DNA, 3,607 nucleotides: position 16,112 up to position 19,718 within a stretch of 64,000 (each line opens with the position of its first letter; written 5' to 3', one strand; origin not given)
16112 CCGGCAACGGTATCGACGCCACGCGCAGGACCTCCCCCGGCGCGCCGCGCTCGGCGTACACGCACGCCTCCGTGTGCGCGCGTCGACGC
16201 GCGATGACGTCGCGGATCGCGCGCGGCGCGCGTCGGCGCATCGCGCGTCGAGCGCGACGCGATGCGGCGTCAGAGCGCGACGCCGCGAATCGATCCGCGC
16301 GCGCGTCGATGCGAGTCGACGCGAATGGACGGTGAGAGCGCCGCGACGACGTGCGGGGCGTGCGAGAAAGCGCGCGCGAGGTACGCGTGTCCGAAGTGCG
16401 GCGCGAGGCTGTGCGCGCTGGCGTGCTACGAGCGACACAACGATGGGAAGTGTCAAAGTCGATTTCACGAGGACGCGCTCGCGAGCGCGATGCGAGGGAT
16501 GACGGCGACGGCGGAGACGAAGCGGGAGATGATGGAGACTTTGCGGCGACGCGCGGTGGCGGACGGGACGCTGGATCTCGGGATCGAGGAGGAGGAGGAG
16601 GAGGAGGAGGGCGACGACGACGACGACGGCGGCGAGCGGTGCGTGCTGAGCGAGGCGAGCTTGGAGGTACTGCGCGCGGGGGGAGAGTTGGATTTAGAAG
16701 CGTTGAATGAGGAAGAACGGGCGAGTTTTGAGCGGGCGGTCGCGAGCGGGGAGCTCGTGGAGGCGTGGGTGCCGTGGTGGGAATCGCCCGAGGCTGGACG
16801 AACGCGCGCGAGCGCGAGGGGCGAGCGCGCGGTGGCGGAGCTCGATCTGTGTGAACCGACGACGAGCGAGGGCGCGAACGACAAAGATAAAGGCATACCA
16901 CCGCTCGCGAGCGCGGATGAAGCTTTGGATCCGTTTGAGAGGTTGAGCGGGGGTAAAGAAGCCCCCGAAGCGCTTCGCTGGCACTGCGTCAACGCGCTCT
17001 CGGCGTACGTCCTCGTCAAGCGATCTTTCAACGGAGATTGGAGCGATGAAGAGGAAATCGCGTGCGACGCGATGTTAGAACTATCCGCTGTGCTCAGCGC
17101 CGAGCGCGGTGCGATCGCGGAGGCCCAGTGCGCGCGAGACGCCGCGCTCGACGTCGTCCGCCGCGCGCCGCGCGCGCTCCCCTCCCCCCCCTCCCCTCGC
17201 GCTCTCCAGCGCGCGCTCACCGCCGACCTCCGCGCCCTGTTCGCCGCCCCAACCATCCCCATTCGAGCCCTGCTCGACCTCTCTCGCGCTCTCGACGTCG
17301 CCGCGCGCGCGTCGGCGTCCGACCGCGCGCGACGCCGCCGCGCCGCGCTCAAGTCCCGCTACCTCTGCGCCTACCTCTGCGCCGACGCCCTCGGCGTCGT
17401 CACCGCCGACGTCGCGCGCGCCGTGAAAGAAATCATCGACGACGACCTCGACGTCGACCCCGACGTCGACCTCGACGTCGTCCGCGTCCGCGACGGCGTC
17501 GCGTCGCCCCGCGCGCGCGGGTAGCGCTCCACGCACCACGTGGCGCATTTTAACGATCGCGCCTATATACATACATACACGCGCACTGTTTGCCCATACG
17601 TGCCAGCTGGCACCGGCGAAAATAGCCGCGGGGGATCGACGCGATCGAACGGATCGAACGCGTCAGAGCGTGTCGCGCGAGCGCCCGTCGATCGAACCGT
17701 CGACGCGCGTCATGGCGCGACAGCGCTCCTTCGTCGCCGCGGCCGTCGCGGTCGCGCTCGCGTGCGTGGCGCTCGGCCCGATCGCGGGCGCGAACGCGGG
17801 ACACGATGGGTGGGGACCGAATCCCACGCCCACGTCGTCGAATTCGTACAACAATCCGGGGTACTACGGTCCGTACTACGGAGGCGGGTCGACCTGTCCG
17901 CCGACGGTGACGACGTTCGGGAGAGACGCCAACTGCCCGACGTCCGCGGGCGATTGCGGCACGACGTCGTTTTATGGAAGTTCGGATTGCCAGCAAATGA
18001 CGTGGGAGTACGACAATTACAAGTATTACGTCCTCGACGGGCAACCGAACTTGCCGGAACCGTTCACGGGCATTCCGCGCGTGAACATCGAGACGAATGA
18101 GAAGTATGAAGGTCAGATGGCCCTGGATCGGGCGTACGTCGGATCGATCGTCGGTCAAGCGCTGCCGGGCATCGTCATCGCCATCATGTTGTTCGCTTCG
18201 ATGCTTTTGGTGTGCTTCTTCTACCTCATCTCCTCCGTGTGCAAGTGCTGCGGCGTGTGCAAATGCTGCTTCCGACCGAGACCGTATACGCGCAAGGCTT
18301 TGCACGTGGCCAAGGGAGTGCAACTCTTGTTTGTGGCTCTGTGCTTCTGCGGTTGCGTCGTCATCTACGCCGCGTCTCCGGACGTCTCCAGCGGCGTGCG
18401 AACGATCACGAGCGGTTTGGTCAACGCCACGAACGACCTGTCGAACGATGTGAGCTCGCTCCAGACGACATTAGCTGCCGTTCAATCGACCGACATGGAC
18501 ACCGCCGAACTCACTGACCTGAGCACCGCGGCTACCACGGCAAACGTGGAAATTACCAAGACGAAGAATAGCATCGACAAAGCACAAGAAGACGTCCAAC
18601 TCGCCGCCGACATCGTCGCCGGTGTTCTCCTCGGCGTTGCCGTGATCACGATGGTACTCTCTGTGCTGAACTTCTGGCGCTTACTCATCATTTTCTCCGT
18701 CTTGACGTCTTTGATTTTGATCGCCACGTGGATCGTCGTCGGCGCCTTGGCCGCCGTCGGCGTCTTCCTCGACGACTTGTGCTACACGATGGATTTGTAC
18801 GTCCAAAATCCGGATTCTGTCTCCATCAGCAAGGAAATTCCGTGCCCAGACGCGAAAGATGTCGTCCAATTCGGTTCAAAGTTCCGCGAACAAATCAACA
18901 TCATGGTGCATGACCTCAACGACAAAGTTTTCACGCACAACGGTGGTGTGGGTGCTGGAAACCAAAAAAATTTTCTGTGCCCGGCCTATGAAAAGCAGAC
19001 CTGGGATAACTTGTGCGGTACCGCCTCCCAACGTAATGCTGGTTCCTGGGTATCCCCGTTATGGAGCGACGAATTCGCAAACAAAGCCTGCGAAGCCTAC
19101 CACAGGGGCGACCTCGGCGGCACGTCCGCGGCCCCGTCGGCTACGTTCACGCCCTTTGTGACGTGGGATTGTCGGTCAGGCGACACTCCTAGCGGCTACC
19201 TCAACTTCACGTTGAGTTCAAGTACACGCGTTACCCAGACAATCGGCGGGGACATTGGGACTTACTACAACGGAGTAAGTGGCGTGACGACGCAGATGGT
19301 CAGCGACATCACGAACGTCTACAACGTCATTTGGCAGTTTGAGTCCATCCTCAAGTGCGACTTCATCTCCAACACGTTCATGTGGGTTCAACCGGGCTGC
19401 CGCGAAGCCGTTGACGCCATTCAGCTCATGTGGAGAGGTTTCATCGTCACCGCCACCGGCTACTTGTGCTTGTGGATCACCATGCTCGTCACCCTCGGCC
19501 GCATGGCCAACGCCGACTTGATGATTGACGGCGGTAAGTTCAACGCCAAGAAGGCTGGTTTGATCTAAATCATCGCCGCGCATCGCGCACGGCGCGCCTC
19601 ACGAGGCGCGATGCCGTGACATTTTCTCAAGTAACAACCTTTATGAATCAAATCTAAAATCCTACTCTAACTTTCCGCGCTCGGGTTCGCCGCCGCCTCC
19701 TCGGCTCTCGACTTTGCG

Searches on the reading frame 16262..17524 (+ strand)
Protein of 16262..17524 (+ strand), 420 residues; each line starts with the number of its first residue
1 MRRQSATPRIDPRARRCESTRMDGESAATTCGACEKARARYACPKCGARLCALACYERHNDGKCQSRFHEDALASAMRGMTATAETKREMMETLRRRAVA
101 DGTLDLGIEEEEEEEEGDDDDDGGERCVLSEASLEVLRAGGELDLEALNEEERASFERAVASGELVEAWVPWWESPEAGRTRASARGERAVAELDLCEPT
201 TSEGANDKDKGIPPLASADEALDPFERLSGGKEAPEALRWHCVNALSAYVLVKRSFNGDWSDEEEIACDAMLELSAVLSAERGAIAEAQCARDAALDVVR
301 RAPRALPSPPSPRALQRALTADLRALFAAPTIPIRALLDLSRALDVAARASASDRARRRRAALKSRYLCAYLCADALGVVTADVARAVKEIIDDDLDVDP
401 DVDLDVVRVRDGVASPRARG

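Call 11: search_protein_families(library=pfam, proteins=[window:16262-17524:+], max_evalue=0.01)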
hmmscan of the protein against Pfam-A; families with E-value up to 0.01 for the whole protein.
window:16262-17524:+ (420 aa): 1 family
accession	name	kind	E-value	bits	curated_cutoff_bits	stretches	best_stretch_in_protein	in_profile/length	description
PF04438.22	zf-HIT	-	8.6e-09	35.4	24.7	1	29-56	3-29/30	HIT zinc finger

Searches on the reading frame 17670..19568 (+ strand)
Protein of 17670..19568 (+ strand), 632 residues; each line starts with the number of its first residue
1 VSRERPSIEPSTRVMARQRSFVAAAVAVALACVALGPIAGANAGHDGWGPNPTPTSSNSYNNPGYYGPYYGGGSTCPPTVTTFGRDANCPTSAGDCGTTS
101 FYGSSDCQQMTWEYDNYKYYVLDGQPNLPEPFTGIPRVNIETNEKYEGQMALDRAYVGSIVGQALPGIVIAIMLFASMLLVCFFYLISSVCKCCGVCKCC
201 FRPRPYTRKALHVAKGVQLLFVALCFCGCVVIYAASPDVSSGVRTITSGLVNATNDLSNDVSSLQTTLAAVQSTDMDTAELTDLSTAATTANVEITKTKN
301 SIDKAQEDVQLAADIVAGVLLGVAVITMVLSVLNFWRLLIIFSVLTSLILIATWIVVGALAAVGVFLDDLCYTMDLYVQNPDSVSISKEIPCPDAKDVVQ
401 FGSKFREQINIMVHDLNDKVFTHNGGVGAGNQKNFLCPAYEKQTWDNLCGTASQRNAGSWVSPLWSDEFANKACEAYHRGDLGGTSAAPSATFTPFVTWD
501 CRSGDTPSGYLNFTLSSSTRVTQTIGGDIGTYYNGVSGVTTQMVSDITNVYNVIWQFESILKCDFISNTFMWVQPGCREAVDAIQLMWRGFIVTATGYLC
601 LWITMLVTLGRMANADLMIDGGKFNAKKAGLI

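Call 12: search_protein_families(library=pfam, proteins=[window:17670-19568:+], max_evalue=0.01)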
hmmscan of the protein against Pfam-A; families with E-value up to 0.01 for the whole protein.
window:17670-19568:+ (632 aa): 1 family
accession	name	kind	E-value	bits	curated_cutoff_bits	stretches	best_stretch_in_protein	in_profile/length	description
PF04906.18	Tweety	-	0.00084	18.6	31.8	0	312-390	205-284/431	Tweety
